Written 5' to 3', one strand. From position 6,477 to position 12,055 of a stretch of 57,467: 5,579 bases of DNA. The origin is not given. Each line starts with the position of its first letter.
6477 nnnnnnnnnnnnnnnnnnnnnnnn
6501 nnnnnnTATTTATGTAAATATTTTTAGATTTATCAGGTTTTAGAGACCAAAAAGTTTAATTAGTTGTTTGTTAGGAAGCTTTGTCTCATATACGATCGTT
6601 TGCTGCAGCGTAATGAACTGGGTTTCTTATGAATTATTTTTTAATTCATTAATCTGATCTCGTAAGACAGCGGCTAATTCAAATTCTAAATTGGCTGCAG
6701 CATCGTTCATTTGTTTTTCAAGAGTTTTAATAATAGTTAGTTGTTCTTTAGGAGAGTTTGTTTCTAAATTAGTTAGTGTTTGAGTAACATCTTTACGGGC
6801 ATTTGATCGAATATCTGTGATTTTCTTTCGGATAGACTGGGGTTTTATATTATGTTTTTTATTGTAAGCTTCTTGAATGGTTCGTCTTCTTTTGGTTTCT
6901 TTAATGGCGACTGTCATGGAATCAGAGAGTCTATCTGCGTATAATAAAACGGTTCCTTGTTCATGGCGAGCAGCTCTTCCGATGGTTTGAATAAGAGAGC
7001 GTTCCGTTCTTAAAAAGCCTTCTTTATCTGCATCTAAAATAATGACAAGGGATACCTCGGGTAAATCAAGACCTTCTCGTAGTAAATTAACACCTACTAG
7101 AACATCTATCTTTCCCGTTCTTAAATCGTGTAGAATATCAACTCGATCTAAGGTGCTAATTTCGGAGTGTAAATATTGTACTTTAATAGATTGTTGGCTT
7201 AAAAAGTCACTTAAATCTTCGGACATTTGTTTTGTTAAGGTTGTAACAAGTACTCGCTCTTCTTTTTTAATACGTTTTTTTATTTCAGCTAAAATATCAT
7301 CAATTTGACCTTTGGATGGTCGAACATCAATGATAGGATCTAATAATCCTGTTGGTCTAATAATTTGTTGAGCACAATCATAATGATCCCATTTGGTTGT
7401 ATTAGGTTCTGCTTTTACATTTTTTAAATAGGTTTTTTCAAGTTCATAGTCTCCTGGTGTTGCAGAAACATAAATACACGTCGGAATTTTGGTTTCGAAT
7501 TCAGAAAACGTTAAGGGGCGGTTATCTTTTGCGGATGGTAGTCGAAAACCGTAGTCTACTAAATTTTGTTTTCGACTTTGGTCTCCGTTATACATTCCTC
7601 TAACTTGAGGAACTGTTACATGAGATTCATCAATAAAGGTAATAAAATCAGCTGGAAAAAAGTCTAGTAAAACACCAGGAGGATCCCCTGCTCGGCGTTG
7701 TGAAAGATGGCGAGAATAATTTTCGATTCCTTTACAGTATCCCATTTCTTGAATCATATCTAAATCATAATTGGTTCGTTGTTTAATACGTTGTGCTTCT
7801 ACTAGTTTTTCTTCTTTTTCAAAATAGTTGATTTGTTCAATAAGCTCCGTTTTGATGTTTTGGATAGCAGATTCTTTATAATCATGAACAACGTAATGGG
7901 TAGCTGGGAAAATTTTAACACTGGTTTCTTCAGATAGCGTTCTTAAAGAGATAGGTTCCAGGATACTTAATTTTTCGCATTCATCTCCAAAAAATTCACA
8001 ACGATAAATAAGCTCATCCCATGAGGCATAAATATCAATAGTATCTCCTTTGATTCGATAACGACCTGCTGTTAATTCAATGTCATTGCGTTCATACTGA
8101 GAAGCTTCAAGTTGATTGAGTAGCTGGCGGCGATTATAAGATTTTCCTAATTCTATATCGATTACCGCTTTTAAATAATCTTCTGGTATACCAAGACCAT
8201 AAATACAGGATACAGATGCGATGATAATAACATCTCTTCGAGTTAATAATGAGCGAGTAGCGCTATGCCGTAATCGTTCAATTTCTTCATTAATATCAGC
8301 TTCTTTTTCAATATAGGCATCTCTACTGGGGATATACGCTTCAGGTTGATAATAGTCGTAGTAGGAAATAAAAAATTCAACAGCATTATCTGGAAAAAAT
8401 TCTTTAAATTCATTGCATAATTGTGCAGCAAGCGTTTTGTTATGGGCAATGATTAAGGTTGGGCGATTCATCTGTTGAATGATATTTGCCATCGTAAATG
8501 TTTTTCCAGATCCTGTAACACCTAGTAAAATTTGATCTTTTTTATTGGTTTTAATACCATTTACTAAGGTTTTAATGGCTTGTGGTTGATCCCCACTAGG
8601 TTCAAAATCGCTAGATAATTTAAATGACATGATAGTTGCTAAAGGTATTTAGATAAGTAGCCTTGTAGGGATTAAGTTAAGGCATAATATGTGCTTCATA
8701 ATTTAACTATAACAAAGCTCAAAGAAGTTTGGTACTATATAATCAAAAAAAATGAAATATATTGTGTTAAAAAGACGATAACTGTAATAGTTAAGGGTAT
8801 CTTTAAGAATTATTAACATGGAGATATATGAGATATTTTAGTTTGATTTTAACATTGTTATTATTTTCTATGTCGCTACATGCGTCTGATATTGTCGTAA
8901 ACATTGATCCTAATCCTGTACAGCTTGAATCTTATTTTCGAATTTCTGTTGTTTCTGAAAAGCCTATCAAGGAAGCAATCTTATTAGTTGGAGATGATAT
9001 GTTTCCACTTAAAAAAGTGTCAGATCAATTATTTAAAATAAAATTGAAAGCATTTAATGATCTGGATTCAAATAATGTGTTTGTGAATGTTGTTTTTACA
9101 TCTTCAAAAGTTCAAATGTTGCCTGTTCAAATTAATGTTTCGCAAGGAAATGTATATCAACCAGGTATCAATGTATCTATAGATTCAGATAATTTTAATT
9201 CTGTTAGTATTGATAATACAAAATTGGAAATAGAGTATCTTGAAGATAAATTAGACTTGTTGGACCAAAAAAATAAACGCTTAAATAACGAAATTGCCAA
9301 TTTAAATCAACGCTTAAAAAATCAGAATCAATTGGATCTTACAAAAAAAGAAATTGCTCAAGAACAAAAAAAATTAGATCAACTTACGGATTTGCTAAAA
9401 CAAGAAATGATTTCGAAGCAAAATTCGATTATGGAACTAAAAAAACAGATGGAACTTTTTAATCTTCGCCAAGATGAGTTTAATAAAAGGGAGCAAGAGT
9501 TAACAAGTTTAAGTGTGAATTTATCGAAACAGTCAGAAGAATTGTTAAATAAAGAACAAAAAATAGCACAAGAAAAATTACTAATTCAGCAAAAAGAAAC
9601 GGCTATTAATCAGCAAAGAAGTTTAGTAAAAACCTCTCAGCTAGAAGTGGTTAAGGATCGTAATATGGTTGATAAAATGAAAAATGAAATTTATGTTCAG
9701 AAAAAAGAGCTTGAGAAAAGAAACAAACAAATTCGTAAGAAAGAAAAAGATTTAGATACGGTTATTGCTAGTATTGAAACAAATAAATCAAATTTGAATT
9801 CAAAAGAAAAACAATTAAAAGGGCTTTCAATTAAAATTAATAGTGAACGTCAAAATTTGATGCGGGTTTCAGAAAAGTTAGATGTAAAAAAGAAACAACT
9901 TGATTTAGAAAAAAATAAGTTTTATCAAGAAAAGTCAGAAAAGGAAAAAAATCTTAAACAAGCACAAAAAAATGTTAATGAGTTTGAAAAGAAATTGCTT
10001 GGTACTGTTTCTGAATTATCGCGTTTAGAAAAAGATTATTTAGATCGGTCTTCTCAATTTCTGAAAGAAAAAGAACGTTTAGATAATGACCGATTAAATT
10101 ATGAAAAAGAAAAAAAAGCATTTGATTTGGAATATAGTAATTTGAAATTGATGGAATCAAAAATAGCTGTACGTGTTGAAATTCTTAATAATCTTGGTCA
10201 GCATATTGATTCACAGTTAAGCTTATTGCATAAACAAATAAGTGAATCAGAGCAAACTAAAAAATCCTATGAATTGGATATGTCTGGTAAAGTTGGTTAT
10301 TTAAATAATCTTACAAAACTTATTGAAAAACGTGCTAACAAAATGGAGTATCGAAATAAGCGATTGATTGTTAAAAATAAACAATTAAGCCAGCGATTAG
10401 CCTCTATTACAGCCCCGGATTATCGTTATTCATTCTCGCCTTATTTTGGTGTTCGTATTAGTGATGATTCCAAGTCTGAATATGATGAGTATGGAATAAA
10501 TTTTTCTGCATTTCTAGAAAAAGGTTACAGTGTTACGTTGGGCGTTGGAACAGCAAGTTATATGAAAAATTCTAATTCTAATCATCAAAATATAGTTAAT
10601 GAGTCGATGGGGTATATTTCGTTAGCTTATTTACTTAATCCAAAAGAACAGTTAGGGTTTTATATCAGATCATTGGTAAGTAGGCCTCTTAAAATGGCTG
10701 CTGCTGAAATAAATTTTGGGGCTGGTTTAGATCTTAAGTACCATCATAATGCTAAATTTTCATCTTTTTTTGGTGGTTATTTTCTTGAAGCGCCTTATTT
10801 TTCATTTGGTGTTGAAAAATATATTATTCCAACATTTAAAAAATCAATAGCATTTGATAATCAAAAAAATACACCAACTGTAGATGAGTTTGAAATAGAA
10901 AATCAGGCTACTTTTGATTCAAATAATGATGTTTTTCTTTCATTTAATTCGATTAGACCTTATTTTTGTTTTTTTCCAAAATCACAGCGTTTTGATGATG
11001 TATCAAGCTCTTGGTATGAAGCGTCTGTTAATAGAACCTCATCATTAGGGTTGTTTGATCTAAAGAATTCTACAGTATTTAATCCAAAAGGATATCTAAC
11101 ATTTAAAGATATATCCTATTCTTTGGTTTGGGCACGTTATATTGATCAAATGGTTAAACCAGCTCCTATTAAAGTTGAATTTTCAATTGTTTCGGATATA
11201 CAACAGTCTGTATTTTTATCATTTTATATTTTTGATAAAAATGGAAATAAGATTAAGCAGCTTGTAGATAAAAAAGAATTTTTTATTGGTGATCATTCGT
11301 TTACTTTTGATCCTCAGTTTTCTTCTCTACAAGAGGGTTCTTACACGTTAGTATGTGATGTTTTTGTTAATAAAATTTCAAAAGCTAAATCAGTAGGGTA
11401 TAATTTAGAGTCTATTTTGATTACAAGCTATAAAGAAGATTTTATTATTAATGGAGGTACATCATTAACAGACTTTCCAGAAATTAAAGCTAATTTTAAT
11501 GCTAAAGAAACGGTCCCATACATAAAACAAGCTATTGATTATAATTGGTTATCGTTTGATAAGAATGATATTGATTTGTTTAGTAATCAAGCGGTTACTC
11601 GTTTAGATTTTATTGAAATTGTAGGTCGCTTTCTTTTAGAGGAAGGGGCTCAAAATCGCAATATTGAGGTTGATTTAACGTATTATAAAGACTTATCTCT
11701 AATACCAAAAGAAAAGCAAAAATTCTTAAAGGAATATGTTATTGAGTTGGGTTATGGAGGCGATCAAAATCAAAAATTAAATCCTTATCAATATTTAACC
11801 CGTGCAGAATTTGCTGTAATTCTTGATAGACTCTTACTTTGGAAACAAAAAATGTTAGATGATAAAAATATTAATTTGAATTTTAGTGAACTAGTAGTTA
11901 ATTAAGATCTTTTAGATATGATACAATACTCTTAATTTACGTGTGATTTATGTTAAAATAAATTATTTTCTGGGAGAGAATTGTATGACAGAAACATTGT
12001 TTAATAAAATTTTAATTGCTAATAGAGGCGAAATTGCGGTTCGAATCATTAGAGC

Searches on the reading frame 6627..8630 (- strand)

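Call 47: search_protein_families(library=pfam, proteins=[window:6627-8630:-], max_evalue=0.00001)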
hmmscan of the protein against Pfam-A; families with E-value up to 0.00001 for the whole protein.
window:6627-8630:- (667 aa): 6 families
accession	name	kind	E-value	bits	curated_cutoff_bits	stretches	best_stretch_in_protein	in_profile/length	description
PF17757.6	UvrB_inter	-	1.3e-25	89.8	22.9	1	157-246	1-91/91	UvrB interaction domain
PF00271.37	Helicase_C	-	3.5e-22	79.2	23.5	1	447-556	7-109/110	Helicase conserved C-terminal domain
PF12344.14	UvrB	-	1.4e-20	73.2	27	1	563-604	1-42/43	Ultra-violet resistance protein B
PF04851.21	ResIII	-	4e-14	53.3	22.5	1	10-110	3-107/164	Type III restriction enzyme, res subunit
PF02151.25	UVR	-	1.2e-12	47.6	21.5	1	633-665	3-35/36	UvrB/uvrC motif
PF00270.35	DEAD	-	6.6e-08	32.9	26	1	14-81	3-71/167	DEAD/DEAH box helicase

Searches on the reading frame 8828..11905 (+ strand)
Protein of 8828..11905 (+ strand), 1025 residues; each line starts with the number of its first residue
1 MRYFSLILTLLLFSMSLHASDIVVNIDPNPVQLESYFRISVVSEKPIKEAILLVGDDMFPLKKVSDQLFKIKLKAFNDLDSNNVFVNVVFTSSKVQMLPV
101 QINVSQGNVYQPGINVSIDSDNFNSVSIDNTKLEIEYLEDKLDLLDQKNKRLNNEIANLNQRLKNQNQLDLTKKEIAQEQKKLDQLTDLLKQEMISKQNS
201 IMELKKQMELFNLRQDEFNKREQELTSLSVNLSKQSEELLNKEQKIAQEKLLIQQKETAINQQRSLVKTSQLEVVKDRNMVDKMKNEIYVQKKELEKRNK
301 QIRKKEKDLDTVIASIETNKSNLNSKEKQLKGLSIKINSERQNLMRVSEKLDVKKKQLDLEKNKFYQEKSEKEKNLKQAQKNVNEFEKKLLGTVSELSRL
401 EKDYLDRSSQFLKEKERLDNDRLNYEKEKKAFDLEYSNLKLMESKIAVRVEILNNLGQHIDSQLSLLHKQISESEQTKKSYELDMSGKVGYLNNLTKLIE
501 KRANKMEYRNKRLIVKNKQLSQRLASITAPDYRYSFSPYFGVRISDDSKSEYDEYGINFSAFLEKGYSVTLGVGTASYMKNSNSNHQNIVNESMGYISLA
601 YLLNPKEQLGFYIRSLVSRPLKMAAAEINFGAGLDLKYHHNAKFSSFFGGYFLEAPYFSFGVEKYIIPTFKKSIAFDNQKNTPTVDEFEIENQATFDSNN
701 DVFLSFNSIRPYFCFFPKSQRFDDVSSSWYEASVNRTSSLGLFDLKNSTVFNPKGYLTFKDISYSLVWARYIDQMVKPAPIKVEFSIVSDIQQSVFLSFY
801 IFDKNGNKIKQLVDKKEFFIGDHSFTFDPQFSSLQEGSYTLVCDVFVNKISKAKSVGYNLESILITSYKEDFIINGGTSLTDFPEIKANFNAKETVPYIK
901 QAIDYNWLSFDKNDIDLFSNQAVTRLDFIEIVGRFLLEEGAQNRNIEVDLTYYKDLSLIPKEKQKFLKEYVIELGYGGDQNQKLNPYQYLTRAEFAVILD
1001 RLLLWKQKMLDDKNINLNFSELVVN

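Call 47: search_protein_families(library=pfam, proteins=[window:8828-11905:+], max_evalue=0.00001)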
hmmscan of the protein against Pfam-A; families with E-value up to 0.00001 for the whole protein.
window:8828-11905:+ (1025 aa): 1 family
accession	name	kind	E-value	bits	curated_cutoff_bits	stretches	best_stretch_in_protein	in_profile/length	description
PF00395.25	SLH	-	7.9e-06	26.2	20.8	0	721-758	1-39/44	S-layer homology domain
